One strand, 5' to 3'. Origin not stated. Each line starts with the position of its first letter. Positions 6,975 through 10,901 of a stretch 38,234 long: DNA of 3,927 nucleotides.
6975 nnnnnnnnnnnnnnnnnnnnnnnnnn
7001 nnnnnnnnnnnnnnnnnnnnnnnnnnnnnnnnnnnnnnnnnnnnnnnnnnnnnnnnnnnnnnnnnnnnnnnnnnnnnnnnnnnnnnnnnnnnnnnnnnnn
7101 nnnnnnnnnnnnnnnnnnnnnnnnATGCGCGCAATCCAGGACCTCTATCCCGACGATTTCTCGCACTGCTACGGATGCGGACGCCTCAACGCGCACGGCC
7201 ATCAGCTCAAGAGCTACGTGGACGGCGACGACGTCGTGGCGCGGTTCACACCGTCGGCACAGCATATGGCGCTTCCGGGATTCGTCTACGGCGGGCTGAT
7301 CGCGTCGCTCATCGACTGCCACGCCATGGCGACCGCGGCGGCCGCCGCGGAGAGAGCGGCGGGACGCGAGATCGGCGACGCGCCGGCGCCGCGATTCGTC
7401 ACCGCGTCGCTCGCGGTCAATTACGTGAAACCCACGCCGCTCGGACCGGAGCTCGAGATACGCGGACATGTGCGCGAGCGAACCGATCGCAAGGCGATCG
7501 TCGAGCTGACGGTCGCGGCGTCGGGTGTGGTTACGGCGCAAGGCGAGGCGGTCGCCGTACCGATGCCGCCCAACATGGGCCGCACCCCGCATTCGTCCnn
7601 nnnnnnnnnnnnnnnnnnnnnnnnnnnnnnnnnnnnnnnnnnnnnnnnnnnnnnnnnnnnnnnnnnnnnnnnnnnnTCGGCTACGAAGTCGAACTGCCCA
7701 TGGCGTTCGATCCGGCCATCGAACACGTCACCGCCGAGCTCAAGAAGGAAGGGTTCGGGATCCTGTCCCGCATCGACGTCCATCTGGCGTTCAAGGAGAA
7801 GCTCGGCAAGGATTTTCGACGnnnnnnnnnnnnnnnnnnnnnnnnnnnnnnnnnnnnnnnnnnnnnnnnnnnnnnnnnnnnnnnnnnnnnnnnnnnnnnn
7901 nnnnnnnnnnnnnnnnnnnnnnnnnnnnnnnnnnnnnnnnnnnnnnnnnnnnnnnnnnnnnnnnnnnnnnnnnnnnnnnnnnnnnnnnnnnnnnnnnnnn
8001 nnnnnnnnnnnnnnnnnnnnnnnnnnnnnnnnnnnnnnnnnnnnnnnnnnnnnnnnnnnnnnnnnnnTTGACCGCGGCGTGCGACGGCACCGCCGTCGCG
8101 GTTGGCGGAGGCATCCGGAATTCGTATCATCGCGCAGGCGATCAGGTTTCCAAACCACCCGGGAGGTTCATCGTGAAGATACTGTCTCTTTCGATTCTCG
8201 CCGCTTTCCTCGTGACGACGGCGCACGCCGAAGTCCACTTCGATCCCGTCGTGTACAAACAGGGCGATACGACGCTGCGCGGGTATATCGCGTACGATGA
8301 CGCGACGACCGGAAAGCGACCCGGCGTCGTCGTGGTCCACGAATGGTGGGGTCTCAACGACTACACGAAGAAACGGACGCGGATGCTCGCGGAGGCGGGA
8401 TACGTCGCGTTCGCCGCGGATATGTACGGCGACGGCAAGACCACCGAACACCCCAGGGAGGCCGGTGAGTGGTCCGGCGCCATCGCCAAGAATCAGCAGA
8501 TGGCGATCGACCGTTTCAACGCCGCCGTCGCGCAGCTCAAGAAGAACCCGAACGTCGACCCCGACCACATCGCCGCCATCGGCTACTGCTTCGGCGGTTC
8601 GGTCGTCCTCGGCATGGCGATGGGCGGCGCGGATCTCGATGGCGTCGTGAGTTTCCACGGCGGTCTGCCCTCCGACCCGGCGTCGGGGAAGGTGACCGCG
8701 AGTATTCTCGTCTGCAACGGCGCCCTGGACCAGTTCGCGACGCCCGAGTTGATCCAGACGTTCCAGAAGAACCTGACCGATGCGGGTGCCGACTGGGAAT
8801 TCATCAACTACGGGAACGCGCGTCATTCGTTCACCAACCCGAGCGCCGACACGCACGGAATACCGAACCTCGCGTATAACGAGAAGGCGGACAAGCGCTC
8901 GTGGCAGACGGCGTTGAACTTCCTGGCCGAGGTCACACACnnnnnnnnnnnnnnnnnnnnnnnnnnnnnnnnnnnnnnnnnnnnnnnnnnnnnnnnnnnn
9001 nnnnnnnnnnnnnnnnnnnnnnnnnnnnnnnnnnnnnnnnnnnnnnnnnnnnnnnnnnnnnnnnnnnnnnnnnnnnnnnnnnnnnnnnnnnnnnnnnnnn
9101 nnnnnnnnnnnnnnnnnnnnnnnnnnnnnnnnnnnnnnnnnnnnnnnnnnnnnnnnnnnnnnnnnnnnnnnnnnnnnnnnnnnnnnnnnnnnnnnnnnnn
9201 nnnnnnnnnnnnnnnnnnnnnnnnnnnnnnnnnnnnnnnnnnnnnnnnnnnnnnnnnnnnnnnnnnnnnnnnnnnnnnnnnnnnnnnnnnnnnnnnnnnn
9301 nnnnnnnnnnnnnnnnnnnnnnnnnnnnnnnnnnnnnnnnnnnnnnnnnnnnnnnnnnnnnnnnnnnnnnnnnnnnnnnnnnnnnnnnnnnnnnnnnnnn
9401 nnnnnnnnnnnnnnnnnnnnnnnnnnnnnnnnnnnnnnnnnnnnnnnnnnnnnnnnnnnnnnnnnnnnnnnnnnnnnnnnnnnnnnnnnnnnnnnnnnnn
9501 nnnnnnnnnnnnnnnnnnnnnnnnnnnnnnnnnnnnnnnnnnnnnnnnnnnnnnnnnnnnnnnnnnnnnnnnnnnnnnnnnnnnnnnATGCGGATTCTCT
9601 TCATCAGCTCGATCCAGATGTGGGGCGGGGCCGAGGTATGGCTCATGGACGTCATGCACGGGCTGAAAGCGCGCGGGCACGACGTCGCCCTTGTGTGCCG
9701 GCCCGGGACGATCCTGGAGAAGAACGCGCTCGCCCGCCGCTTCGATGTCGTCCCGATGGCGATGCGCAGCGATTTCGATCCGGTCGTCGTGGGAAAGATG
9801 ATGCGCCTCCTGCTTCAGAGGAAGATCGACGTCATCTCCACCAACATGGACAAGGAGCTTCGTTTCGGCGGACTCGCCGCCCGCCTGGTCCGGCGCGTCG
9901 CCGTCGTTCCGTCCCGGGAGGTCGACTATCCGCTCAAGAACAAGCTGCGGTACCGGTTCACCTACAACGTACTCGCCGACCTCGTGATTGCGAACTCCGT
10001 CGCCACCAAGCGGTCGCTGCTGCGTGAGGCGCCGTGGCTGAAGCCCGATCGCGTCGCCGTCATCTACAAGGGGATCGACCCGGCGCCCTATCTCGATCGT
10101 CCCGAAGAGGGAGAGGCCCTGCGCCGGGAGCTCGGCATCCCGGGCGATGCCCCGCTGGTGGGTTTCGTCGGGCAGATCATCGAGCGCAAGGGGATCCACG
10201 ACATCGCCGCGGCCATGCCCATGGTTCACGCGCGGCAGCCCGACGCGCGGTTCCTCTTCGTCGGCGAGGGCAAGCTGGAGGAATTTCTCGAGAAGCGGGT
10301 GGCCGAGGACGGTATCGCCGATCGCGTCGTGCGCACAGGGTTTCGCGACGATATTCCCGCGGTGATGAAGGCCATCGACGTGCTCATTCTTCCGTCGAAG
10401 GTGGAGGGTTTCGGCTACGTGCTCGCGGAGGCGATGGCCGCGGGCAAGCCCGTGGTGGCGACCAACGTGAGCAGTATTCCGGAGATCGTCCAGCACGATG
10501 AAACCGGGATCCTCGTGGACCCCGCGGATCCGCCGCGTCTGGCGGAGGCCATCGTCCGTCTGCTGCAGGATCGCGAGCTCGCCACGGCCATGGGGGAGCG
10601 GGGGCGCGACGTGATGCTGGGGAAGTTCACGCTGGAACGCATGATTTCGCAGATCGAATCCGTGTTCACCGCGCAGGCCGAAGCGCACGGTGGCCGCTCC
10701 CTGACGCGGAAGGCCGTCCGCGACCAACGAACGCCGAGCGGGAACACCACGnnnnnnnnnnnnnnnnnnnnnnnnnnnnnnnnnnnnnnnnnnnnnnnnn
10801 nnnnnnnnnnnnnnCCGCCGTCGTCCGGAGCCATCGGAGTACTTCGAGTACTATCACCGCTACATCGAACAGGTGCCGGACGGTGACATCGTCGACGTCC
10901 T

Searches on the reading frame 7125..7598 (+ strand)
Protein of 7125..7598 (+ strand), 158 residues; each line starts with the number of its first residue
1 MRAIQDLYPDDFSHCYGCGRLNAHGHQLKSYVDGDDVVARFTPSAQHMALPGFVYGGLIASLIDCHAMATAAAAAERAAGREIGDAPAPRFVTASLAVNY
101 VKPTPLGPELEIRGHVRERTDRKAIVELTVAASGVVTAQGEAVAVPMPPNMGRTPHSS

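Call 24: search_protein_families(library=pfam, proteins=[window:7125-7598:+], max_evalue=0.00001)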
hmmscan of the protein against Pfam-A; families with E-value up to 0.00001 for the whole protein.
window:7125-7598:+ (158 aa): 1 family
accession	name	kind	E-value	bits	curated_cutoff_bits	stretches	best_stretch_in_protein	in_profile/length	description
PF03061.28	4HBT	-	2.4e-08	34.6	20.6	1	52-131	2-71/79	Thioesterase superfamily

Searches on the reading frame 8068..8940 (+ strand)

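Call 24: search_protein_families(library=pfam, proteins=[window:8068-8940:+], max_evalue=0.00001)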
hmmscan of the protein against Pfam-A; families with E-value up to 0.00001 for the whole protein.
window:8068-8940:+ (291 aa): 2 families
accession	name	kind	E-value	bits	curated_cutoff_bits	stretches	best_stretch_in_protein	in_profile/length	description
PF01738.24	DLH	-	6e-48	163.7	21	1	71-289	2-216/217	Dienelactone hydrolase family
PF00326.27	Peptidase_S9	-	2.1e-08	34.4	22.6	0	102-185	5-83/213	Prolyl oligopeptidase family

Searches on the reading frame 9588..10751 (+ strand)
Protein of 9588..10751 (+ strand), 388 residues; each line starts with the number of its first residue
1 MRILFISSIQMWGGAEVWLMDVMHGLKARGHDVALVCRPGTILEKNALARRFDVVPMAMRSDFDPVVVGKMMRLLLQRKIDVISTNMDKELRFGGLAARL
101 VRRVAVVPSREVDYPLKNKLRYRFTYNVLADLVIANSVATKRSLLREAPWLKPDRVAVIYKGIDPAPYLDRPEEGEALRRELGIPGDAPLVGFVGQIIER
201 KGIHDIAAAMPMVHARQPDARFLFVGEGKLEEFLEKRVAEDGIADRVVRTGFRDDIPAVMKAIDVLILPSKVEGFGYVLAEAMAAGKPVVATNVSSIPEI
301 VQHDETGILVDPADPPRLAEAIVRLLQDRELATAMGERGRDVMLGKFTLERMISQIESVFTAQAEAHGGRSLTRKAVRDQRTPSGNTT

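Call 24: search_protein_families(library=pfam, proteins=[window:9588-10751:+], max_evalue=0.00001)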
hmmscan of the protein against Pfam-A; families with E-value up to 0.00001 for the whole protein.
window:9588-10751:+ (388 aa): 6 families
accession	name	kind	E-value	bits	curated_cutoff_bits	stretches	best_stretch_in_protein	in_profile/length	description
PF00534.26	Glycos_transf_1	-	4.6e-44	150.4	26.4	1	176-341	3-171/172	Glycosyl transferases group 1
PF13692.12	Glyco_trans_1_4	-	2.2e-41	141.9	27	1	189-328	2-142/142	Glycosyl transferases group 1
PF13439.12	Glyco_transf_4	-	6.6e-19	69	28.5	1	12-165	1-168/170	Glycosyltransferase Family 4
PF13579.12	Glyco_trans_4_4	-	1.4e-08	35.7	29.7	1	13-160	1-156/158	Glycosyl transferase 4-like domain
PF20706.3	GT4-conflict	-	3.7e-08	33.2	26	1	185-347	194-376/385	Family 4 Glycosyltransferase in conflict systems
PF13524.12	Glyco_trans_1_2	-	8.8e-07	29.4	25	1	255-357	39-143/144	Glycosyl transferase-like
